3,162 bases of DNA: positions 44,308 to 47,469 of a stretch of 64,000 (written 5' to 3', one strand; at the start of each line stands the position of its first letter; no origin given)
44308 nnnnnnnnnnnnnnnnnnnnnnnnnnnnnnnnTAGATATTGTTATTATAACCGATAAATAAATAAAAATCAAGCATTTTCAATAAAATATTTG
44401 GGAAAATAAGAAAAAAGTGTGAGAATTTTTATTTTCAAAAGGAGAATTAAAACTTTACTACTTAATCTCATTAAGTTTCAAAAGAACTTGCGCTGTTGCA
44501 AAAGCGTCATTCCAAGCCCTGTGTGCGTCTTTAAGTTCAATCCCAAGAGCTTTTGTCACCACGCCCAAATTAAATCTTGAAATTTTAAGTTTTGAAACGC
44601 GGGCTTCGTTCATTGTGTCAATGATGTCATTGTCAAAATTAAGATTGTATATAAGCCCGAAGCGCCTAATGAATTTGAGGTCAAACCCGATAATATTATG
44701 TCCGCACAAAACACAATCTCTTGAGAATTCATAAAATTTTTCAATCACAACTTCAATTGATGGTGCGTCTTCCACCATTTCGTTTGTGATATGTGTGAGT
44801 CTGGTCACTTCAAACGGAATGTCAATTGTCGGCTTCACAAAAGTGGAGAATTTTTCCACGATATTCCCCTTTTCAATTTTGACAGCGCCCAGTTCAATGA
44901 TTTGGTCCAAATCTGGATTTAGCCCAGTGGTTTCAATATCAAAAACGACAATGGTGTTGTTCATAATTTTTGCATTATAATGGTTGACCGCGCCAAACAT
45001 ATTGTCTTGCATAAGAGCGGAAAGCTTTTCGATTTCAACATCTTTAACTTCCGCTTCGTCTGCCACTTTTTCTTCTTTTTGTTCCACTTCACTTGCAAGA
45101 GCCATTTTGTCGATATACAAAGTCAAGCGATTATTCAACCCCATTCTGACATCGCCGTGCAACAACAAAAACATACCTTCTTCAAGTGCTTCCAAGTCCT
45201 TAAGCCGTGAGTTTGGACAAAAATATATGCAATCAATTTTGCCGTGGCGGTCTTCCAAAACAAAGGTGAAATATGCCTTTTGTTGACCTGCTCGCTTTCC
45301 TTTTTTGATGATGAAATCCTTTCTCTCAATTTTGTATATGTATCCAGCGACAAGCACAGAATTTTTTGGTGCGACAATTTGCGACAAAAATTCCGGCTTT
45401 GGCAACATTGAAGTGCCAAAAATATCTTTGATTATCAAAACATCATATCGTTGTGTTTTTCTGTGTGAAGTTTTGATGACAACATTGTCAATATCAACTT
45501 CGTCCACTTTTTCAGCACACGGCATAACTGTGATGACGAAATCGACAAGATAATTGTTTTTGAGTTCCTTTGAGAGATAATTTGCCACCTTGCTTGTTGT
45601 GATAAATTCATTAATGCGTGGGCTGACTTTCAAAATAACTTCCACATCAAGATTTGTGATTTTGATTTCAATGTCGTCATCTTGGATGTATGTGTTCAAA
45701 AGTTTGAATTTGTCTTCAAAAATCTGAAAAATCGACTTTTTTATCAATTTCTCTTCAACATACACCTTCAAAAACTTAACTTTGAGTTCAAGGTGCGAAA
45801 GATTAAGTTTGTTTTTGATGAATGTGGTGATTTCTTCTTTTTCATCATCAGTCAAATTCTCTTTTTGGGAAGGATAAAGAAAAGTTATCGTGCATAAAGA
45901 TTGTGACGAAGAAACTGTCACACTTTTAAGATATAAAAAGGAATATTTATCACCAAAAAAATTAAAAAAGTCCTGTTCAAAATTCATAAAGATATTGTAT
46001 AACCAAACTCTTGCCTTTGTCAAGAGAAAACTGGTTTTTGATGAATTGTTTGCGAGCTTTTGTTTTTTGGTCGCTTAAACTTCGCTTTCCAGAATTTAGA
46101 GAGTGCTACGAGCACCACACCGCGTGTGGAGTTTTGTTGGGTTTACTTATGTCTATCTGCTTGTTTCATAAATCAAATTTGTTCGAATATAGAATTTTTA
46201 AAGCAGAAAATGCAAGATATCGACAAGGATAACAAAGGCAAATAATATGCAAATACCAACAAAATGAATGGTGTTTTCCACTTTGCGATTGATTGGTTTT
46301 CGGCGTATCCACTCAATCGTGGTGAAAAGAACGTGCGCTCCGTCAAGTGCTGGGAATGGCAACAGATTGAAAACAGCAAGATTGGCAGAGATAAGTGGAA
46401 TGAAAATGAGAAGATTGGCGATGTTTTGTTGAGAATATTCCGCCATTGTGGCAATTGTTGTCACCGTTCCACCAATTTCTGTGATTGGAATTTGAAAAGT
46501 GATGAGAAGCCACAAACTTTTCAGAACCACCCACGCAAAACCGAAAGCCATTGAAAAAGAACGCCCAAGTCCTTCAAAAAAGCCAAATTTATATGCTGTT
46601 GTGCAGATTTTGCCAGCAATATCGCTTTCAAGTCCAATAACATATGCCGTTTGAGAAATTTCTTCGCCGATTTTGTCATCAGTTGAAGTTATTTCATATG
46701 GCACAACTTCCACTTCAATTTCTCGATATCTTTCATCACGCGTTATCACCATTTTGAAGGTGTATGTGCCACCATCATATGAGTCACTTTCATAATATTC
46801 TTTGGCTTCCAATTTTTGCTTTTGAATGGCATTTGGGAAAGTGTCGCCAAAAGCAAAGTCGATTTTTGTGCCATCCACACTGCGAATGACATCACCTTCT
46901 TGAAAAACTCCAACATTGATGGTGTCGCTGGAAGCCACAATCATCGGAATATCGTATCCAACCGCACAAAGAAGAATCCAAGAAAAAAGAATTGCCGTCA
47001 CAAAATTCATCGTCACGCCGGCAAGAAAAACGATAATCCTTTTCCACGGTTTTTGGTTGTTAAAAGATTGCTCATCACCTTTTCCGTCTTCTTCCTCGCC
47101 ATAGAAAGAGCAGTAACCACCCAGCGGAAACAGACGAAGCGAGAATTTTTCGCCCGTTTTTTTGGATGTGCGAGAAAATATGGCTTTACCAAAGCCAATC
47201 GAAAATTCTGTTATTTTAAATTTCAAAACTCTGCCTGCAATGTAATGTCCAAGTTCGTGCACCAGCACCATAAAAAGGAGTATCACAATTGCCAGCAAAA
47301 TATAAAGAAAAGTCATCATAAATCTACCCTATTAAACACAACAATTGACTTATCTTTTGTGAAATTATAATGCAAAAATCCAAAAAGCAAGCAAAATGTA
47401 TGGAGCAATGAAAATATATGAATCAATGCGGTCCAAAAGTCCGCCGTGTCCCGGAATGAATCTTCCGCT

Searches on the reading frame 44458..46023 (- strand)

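Call 66: search_protein_families(library=pfam, proteins=[window:44458-46023:-], max_evalue=0.001)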
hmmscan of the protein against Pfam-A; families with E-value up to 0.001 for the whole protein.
window:44458-46023:- (521 aa): 5 families
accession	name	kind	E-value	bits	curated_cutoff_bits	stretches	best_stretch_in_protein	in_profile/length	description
PF00929.31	RNase_T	-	1.9e-32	113.5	24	1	359-514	1-164/164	Exonuclease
PF13482.12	RNase_H_2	-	6e-09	36.5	22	1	360-498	2-118/165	RNase_H superfamily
PF01336.31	tRNA_anti-codon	-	2.5e-07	31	27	1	223-307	1-72/75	OB-fold nucleic acid binding domain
PF21762.3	DEDDh_C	-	3.4e-06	27.8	27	1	432-516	103-187/188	DNA polymerase III subunit epsilon-like, C-terminal domain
PF16473.11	Rv2179c-like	-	0.00057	20.1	27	0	359-514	3-173/177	3'-5' exoribonuclease Rv2179c-like domain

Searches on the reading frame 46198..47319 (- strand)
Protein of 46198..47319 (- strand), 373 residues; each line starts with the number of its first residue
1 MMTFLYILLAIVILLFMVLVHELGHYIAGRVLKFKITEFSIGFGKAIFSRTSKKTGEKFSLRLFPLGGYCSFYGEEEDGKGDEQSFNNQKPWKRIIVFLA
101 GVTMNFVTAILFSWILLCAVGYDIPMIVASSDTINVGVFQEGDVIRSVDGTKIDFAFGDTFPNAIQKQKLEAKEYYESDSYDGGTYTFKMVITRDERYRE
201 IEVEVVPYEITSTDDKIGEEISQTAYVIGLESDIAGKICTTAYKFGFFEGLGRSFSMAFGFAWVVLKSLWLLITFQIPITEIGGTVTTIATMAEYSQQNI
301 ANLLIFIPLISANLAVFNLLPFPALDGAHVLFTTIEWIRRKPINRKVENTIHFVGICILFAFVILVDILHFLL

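Call 66: search_protein_families(library=pfam, proteins=[window:46198-47319:-], max_evalue=0.001)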
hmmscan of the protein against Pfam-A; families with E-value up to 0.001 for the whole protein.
window:46198-47319:- (373 aa): 1 family
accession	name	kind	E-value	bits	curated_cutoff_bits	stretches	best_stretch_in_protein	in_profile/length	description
PF02163.28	Peptidase_M50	-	1.6e-59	201.4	27.2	1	10-361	2-220/221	Peptidase family M50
